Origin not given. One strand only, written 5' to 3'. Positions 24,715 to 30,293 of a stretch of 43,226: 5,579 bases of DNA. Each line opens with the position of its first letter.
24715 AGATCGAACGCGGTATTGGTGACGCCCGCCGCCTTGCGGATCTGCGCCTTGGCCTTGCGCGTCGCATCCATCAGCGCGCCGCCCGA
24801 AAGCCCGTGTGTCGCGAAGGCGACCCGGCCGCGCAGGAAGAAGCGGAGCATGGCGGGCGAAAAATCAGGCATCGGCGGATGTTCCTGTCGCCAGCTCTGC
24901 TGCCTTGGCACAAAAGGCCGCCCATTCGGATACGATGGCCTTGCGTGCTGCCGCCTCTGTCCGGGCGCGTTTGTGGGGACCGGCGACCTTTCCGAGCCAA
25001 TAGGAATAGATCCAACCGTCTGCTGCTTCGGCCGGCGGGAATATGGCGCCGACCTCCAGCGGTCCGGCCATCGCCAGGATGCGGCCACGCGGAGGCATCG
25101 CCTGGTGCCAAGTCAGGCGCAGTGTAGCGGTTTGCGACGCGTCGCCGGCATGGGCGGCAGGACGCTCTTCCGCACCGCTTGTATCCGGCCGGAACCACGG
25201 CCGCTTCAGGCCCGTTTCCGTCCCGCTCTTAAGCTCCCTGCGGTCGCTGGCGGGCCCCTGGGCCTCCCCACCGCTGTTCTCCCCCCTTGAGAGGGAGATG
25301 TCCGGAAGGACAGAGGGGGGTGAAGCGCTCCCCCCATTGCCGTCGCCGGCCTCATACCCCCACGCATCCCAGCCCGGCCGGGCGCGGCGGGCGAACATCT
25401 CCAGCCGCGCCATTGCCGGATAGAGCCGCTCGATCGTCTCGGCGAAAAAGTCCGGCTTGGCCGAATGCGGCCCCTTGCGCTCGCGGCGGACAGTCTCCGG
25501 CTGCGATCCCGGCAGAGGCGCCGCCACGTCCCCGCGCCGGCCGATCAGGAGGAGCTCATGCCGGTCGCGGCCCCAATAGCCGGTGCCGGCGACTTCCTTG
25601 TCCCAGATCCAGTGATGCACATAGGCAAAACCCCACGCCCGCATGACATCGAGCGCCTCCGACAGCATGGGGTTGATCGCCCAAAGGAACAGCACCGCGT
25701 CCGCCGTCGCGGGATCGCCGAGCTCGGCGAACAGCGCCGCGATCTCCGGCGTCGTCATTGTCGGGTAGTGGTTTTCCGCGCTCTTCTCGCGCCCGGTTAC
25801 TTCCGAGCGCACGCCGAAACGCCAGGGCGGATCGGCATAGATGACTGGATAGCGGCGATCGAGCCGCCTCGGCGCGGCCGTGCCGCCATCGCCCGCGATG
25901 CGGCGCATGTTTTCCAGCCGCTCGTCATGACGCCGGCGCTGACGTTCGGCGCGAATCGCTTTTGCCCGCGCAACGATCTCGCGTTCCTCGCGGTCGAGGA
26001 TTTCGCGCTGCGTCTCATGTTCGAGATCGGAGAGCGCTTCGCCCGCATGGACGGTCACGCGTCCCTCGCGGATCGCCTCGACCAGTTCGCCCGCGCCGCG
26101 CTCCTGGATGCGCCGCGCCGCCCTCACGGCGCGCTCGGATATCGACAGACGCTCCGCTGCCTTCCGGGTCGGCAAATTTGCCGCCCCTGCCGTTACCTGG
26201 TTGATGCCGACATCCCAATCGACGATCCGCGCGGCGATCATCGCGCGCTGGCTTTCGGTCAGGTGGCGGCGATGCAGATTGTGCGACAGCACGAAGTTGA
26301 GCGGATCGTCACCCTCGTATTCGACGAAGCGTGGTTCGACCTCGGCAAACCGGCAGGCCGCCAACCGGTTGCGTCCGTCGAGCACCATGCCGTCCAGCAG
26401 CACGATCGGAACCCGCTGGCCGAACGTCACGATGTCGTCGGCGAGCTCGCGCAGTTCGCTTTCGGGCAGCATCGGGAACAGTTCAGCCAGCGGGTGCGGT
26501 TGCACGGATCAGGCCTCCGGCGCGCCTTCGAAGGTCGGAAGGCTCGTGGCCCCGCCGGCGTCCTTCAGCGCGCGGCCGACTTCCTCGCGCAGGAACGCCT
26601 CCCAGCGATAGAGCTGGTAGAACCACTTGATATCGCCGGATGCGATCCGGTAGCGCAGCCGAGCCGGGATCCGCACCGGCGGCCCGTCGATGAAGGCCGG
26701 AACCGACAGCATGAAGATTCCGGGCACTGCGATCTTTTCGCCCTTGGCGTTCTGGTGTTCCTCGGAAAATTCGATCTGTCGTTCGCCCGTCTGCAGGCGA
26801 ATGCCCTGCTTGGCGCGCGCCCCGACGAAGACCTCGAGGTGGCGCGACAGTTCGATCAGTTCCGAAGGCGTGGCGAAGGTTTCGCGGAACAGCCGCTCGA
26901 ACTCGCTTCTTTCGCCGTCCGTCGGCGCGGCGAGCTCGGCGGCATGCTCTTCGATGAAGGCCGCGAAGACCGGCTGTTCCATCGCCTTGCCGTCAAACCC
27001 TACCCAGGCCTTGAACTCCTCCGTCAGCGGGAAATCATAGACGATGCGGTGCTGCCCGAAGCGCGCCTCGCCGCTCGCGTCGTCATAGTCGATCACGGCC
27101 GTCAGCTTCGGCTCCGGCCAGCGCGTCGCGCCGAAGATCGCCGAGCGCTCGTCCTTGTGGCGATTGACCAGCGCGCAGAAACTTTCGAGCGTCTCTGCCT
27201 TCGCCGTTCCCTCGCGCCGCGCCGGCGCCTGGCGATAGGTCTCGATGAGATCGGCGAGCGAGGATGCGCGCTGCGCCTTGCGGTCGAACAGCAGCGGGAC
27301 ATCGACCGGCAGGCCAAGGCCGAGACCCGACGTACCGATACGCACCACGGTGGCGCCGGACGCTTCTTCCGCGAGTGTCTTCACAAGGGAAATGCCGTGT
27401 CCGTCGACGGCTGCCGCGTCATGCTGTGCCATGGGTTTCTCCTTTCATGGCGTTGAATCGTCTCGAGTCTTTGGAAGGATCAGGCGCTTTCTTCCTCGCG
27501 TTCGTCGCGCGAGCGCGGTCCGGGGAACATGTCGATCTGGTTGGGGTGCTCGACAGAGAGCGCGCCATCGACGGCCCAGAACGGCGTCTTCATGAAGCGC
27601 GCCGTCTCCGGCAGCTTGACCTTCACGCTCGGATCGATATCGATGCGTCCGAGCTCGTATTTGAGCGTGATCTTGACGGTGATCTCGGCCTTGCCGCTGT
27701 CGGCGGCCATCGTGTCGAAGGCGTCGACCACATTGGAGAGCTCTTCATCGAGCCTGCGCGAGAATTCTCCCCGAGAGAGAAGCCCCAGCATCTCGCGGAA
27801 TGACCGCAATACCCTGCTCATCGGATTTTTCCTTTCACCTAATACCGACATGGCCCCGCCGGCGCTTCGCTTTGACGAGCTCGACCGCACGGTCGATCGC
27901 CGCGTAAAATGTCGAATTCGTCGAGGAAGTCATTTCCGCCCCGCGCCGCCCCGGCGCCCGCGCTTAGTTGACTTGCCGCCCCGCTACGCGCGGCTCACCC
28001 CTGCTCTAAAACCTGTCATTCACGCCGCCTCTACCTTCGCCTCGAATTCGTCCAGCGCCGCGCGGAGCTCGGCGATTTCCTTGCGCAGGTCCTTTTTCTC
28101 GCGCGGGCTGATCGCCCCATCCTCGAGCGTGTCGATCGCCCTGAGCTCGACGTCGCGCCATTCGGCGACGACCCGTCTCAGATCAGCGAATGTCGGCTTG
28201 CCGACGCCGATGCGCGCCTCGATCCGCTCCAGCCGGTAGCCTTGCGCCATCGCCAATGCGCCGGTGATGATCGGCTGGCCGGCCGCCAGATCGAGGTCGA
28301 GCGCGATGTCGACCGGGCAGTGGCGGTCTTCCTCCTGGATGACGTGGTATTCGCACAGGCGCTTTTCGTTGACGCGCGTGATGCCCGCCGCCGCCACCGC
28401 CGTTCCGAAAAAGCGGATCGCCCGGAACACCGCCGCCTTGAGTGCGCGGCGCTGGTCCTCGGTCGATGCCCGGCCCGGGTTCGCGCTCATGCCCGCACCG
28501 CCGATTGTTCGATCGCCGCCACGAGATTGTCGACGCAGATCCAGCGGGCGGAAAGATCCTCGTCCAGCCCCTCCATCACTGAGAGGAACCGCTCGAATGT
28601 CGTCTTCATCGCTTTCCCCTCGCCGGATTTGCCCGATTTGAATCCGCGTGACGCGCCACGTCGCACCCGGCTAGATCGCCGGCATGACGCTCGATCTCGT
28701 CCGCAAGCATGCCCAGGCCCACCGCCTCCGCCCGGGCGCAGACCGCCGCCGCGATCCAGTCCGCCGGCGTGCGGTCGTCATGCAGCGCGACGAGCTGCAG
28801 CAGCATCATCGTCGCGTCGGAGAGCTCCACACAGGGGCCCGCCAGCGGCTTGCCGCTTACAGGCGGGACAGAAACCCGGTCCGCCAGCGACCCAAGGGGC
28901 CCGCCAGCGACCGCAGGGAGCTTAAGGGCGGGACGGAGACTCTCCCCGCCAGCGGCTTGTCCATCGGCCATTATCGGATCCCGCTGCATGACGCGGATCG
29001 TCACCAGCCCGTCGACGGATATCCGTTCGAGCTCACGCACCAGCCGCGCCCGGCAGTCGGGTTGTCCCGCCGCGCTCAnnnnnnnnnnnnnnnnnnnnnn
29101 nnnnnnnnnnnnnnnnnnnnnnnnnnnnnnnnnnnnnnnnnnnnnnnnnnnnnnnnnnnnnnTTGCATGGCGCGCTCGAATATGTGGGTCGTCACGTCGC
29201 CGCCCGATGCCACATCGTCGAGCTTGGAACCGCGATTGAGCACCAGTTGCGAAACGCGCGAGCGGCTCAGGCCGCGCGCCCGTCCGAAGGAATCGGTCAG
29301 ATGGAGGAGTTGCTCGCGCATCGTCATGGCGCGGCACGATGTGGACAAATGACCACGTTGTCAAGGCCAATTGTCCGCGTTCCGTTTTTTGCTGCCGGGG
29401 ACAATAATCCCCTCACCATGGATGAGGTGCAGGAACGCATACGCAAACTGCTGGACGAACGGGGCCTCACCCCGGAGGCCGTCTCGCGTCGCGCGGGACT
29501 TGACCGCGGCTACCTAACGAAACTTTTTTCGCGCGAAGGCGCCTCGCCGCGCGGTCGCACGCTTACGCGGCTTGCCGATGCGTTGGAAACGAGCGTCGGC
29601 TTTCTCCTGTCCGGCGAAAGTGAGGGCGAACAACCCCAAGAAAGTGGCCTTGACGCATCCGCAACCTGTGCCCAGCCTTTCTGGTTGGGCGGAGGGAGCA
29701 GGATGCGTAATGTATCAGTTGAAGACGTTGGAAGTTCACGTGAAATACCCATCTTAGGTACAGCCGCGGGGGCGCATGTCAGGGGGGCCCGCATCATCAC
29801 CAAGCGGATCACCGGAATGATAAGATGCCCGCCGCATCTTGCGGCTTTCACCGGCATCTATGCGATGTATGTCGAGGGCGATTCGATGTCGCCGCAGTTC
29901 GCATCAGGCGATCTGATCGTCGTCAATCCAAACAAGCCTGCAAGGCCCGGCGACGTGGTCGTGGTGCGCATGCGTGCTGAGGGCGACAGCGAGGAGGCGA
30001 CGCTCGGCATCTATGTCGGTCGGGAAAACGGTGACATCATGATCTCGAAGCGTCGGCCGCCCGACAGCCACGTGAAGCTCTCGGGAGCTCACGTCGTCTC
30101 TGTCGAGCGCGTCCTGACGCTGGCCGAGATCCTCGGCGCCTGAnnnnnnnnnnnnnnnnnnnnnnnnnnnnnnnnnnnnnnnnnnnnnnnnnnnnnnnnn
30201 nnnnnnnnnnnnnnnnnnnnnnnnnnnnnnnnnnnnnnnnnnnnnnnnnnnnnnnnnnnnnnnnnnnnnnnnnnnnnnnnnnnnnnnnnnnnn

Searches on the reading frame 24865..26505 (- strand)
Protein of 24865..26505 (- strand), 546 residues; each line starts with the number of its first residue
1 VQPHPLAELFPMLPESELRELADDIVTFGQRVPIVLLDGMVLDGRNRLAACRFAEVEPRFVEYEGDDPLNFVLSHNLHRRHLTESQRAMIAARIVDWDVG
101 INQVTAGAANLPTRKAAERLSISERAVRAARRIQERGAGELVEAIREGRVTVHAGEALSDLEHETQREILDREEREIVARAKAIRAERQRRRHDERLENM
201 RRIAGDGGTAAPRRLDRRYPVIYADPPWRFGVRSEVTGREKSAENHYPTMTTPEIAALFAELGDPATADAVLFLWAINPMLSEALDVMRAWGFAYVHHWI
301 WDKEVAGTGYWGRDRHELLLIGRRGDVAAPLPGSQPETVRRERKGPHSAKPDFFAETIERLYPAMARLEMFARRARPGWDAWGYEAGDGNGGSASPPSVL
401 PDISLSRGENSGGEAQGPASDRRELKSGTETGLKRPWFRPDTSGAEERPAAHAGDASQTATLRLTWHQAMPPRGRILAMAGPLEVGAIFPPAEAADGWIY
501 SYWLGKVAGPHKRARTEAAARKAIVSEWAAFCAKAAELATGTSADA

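Call 16: search_protein_families(library=phrogs, proteins=[window:24865-26505:-], max_evalue=0.001)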
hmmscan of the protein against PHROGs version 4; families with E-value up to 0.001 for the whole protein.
window:24865-26505:- (546 aa): 9 families
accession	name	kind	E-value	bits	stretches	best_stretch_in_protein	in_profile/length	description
phrog_21315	-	unknown function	7.2e-163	543.4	1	3-392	17-413/415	-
phrog_359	-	other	2.9e-51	175.9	1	161-389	66-297/329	DNA methyltransferase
phrog_10837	-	unknown function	4.4e-19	69.8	1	274-387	1-123/139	-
phrog_15877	-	other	3.5e-08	34.7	1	217-296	3-78/152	DNA methyltransferase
phrog_27894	-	unknown function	1.9e-06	29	1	475-540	10-75/165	-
phrog_26392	-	unknown function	2.4e-06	28.3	1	18-102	8-93/231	-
phrog_17439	-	unknown function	9.5e-05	22.9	1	7-91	27-122/240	-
phrog_498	-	other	0.00015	21.5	0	16-350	56-363/633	DNA methyltransferase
phrog_15982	-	unknown function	0.00092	19.3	0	120-196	173-249/453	-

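Call 83: search_protein_families(library=pfam, proteins=[window:24865-26505:-], max_evalue=0.001)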
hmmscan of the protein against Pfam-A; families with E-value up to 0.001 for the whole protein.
window:24865-26505:- (546 aa): 1 family
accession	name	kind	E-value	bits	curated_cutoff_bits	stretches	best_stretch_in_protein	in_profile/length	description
PF05063.20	MT-A70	-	2.7e-21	76.7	23.9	1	219-385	1-172/172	MT-A70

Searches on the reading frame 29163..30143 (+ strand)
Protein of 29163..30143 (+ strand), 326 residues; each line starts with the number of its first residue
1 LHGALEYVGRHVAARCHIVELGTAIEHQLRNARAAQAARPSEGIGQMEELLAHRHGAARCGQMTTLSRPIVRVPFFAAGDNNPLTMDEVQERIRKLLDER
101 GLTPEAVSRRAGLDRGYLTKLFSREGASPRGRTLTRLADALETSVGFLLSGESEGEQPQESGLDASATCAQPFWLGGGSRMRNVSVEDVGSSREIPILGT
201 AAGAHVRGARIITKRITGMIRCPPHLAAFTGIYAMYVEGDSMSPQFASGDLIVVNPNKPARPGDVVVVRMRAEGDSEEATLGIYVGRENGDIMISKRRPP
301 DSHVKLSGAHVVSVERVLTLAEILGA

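Call 17: search_protein_families(library=phrogs, proteins=[window:29163-30143:+], max_evalue=0.001)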
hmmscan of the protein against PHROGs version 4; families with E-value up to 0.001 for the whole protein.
window:29163-30143:+ (326 aa): 9 families
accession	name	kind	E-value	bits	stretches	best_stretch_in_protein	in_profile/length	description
phrog_4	-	transcription regulation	1.4e-25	91.2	1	82-269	126-289/400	transcriptional repressor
phrog_8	-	transcription regulation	2.4e-09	38.1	1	60-160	59-147/346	transcriptional regulator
phrog_5823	-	transcription regulation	8.6e-07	29.4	1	87-159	5-77/404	transcriptional regulator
phrog_3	-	transcription regulation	4.3e-06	27.7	1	83-158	83-155/430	transcriptional repressor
phrog_811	-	DNA, RNA and nucleotide metabolism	5.6e-05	23.7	1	232-273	48-90/140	UmuD-like protein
phrog_8558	-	unknown function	0.00011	23.4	1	233-271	21-64/114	-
phrog_2328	-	transcription regulation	0.00022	22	1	86-162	13-84/128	transcriptional repressor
phrog_2439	-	transcription regulation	0.00059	19.8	1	91-154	10-72/367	transcriptional regulator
phrog_6201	-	transcription regulation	0.00087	20.2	0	232-270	28-67/121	CI-like repressor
